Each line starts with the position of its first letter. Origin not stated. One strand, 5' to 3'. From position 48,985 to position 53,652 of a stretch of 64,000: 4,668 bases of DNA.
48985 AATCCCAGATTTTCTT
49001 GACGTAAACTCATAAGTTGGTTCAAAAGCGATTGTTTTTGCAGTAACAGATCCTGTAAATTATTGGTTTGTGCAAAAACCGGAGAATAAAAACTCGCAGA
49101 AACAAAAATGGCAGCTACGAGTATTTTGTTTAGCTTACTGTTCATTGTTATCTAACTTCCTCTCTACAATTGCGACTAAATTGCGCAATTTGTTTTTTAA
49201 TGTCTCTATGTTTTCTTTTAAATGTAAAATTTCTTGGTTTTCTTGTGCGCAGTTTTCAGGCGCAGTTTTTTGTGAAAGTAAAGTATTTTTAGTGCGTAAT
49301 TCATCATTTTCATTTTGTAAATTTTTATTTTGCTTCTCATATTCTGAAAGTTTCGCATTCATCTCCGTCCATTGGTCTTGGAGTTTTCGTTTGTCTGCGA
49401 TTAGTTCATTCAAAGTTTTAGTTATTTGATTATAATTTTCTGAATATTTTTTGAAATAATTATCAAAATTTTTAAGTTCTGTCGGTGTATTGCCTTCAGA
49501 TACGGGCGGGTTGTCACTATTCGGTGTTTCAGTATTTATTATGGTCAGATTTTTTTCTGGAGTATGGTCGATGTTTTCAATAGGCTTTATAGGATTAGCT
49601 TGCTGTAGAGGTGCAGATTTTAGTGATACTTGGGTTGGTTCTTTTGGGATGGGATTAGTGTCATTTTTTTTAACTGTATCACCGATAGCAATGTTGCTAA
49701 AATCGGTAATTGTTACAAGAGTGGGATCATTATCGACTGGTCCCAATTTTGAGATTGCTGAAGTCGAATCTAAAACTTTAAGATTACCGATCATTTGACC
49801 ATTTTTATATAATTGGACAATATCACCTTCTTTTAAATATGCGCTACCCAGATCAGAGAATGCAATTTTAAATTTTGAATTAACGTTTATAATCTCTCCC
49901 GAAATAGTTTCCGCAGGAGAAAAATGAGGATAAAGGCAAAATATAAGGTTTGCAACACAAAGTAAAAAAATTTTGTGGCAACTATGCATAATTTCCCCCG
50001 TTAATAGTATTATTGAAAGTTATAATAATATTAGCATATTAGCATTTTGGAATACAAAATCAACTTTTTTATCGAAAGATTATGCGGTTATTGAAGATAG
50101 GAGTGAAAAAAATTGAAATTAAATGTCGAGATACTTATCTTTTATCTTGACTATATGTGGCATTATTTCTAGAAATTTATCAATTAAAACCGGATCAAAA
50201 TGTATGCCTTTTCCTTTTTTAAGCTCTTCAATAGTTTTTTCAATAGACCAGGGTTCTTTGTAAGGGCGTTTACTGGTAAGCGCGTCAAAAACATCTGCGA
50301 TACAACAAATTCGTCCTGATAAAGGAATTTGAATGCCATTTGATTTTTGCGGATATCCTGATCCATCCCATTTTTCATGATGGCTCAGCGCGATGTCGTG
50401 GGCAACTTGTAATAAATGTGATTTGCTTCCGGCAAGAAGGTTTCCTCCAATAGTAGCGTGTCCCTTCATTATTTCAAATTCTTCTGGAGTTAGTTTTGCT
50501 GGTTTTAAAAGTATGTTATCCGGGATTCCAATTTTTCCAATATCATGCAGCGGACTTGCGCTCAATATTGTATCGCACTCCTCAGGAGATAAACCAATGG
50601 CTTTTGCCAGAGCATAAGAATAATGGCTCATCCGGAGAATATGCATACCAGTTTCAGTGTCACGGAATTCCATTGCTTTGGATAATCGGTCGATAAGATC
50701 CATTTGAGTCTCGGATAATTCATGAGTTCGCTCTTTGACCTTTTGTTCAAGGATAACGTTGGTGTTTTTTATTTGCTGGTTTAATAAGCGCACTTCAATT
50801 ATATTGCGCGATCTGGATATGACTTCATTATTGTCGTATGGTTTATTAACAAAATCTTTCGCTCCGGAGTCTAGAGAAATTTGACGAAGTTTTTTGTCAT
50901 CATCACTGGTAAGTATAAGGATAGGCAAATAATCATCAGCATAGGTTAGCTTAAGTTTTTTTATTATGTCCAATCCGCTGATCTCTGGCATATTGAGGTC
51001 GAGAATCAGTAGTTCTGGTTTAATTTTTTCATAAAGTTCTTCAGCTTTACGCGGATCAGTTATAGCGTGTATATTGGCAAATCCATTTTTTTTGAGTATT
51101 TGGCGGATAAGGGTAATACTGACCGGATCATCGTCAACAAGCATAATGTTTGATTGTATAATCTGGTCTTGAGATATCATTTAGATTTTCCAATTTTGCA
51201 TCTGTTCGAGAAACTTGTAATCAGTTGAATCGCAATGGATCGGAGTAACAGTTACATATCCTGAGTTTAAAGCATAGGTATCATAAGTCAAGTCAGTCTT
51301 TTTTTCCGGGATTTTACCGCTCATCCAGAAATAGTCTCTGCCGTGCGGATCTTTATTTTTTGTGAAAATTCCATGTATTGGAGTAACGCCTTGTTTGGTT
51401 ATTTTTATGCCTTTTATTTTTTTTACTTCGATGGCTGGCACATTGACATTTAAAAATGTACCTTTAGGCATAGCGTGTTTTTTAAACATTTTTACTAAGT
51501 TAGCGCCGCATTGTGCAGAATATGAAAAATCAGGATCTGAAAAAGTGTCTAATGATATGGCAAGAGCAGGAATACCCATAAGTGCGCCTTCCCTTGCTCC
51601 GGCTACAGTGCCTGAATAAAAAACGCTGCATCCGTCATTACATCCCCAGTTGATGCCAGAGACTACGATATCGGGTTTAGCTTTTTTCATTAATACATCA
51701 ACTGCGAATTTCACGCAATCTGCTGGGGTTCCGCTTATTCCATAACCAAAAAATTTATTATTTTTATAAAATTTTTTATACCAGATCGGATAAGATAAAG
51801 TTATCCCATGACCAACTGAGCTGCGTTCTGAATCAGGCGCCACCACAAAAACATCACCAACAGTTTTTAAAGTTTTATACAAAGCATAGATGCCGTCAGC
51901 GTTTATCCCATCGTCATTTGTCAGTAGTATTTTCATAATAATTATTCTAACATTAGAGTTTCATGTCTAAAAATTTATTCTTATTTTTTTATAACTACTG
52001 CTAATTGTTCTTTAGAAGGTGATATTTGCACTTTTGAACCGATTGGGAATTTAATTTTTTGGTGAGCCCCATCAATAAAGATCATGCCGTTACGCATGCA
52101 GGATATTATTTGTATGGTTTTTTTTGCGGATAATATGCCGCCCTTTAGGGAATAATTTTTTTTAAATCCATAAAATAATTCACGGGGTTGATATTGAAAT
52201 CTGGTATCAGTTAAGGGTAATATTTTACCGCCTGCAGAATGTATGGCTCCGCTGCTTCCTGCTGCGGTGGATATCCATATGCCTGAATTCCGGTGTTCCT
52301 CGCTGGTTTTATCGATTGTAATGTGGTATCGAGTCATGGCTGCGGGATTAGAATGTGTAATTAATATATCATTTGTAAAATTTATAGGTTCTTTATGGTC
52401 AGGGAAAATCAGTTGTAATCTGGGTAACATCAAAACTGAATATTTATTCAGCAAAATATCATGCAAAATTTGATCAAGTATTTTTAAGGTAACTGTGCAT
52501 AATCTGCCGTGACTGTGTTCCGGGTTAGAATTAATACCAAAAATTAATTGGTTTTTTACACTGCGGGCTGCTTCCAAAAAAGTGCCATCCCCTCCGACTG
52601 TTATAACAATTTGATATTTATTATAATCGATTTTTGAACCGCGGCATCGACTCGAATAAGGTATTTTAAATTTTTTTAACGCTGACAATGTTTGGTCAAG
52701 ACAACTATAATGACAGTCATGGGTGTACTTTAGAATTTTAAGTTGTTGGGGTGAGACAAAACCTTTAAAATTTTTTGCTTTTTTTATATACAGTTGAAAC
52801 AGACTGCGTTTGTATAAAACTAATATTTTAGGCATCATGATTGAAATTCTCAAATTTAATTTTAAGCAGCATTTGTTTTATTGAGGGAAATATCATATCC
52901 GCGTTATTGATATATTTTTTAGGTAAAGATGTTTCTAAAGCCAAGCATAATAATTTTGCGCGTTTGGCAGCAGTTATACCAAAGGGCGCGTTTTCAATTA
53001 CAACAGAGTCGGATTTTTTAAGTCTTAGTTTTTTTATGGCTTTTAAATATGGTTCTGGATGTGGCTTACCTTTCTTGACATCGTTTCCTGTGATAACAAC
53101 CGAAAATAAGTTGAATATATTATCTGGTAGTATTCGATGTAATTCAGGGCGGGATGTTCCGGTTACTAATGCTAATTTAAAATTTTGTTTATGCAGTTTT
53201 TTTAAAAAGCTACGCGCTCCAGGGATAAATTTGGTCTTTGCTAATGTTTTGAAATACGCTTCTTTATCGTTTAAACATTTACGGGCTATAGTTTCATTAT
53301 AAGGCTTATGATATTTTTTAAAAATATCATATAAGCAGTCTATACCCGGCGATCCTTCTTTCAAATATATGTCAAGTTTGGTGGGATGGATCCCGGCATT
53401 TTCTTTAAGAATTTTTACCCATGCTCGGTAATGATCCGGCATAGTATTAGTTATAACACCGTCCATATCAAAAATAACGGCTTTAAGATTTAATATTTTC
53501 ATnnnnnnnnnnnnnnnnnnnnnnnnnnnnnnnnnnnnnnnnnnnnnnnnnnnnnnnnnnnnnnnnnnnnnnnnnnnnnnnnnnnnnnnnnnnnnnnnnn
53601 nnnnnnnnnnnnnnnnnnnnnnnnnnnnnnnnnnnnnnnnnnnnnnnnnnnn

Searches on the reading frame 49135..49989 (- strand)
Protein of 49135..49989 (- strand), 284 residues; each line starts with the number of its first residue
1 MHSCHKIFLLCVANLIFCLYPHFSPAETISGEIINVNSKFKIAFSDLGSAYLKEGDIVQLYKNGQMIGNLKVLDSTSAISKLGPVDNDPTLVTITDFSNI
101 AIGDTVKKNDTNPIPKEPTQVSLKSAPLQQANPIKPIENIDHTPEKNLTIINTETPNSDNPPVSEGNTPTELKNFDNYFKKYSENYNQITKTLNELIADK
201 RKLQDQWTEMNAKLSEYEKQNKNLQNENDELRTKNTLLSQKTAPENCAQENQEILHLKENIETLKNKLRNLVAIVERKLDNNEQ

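Call 7: search_protein_families(library=pfam, proteins=[window:49135-49989:-], max_evalue=0.0001)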
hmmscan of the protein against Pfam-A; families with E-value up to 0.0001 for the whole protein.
window:49135-49989:- (284 aa): 0 families

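Call 71: search_protein_families(library=ncbifam, proteins=[window:49135-49989:-], max_evalue=0.01)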
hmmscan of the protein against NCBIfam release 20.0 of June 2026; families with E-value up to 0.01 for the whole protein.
window:49135-49989:- (284 aa): 3 families
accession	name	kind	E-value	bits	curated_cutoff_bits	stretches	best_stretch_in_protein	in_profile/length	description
TIGR02169.1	SMC_prok_A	equivalog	0.00037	18.3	729.4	1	165-274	829-940/1165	chromosome segregation protein SMC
TIGR02473.1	flagell_FliJ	equivalog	0.0011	19.4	50.45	1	160-219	51-110/141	flagellar export protein FliJ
TIGR02168.1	SMC_prok_B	equivalog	0.0057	14.4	567.35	1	172-271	367-468/1181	chromosome segregation protein SMC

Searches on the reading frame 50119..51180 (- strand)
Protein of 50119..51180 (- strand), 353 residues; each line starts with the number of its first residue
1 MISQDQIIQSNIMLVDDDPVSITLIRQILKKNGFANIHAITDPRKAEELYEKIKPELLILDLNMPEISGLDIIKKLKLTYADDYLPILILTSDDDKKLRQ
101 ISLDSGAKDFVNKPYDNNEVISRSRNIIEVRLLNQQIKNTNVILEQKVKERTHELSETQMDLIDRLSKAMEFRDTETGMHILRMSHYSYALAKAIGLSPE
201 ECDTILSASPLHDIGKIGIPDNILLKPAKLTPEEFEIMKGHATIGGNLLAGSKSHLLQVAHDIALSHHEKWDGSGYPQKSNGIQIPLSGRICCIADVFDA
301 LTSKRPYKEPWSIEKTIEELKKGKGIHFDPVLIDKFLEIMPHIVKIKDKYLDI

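Call 7: search_protein_families(library=pfam, proteins=[window:50119-51180:-], max_evalue=0.0001)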
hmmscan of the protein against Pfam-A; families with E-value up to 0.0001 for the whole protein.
window:50119-51180:- (353 aa): 3 families
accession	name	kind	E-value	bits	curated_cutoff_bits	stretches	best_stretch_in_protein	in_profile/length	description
PF13487.12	HD_5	-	8.2e-30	104.2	27.2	1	178-331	15-169/170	HD domain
PF00072.30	Response_reg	-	1.4e-24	86.9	30.2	1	12-123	1-109/111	Response regulator receiver domain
PF01966.28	HD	-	7.5e-18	65.4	22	1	179-300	3-115/116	HD domain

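Call 71: search_protein_families(library=ncbifam, proteins=[window:50119-51180:-], max_evalue=0.01)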
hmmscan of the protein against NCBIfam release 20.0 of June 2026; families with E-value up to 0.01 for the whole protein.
window:50119-51180:- (353 aa): 94 families (the best 25 are shown)
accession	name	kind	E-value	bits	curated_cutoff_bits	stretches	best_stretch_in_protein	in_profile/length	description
NF053512.1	nitric_RR_NosR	exception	8.8e-46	156.8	400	1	12-345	1-359/422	response regulator c-di-GMP phosphodiesterase, NosR family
TIGR02154.1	PhoB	equivalog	3.9e-21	75.4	296.2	1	9-161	2-152/226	phosphate regulon transcriptional regulator PhoB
NF040689.1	MtrAB_MtrA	equivalog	1.3e-18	67.2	300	1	12-156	1-139/219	MtrAB system response regulator MtrA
NF007005.1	PRK09468.1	equivalog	3.9e-18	65.7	331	1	9-131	3-122/237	osmolarity response regulator transcription factor OmpR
NF007135.0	PRK09581.1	equivalog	9.2e-18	64.3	474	1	10-143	3-135/457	PleD family two-component system response regulator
NF012227.0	AdeR_RR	equivalog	1.6e-17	63.8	340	1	10-154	12-153/239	efflux system response regulator transcription factor AdeR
NF041734.1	resp_reg_RppA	equivalog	1.6e-17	63.6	250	1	12-163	3-155/229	two-component system response regulator RppA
NF008296.0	PRK11083.1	equivalog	3.8e-17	62.5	273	1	9-200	3-170/228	two-component system response regulator CreB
NF045991.1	RespRegCtrARhodob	equivalog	1e-16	61.4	350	1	12-164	3-152/224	response regulator transcription factor CtrA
NF040534.1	resp_reg_YycF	equivalog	1e-16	60.9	340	1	11-148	2-133/231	response regulator YycF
NF047793.1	ResRegPgtA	equivalog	1.2e-16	60.6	650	1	9-138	5-129/414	two-component system response regulator PgtA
NF008199.0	PRK10955.1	equivalog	5.8e-16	59.1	341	1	11-140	3-128/232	envelope stress response regulator transcription factor CpxR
NF045944.1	ResRegRpaBCyano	equivalog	1.5e-15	57.2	330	1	14-141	2-123/229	response regulator transcription factor RpaB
NF041733.1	resp_reg_CseB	equivalog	2.9e-15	56.3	350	1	11-155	2-142/228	two-component system response regulator CseB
NF006900.1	PRK09390.1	equivalog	4.2e-15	55.8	255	1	10-166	5-154/203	response regulator FixJ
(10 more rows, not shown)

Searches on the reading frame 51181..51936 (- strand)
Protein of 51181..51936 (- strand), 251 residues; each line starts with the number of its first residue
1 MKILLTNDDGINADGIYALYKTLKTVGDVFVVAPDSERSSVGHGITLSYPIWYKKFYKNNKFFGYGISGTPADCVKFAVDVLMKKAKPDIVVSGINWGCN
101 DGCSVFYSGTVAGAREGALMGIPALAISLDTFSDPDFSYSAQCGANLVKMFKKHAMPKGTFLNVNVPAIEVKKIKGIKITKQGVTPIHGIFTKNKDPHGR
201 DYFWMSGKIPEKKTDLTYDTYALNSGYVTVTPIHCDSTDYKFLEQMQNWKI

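Call 7: search_protein_families(library=pfam, proteins=[window:51181-51936:-], max_evalue=0.0001)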
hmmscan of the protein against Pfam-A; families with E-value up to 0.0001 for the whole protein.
window:51181-51936:- (251 aa): 1 family
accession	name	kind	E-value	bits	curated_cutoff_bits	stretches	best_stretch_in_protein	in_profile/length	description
PF01975.23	SurE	-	2e-61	207.5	22.1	1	3-184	1-184/189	Survival protein SurE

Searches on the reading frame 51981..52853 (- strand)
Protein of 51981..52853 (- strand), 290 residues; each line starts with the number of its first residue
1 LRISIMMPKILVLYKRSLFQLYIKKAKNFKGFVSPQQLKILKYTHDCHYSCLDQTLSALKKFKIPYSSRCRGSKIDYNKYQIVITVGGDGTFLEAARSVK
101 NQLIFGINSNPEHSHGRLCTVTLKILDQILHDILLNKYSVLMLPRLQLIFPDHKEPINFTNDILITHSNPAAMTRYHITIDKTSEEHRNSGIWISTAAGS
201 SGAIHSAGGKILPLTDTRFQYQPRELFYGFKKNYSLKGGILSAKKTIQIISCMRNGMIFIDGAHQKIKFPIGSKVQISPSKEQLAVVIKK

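Call 7: search_protein_families(library=pfam, proteins=[window:51981-52853:-], max_evalue=0.0001)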
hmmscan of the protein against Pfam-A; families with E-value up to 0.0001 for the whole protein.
window:51981-52853:- (290 aa): 1 family
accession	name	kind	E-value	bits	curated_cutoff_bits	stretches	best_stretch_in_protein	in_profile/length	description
PF01513.26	NAD_kinase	-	4.8e-05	24.1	25.5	1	74-108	67-103/130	ATP-NAD kinase N-terminal domain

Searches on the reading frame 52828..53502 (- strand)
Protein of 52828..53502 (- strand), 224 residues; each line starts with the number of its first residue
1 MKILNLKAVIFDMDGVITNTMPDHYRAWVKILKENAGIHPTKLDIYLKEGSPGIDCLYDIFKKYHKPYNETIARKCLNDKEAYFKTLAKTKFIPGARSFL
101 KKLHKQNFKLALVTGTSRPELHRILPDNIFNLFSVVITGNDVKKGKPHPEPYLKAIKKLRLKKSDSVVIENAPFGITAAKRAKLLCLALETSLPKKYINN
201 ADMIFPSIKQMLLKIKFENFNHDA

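Call 7: search_protein_families(library=pfam, proteins=[window:52828-53502:-], max_evalue=0.0001)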
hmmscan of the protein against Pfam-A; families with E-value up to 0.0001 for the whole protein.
window:52828-53502:- (224 aa): 3 families
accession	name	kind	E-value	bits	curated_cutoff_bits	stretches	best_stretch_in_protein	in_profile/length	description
PF13419.12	HAD_2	-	1.5e-32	113.6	23.8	1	9-187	1-176/178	Haloacid dehalogenase-like hydrolase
PF00702.32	Hydrolase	-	1.7e-28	100.8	26.4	1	7-182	2-190/191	haloacid dehalogenase-like hydrolase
PF12710.13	HAD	-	1.4e-05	26.1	27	1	9-137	1-128/189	haloacid dehalogenase-like hydrolase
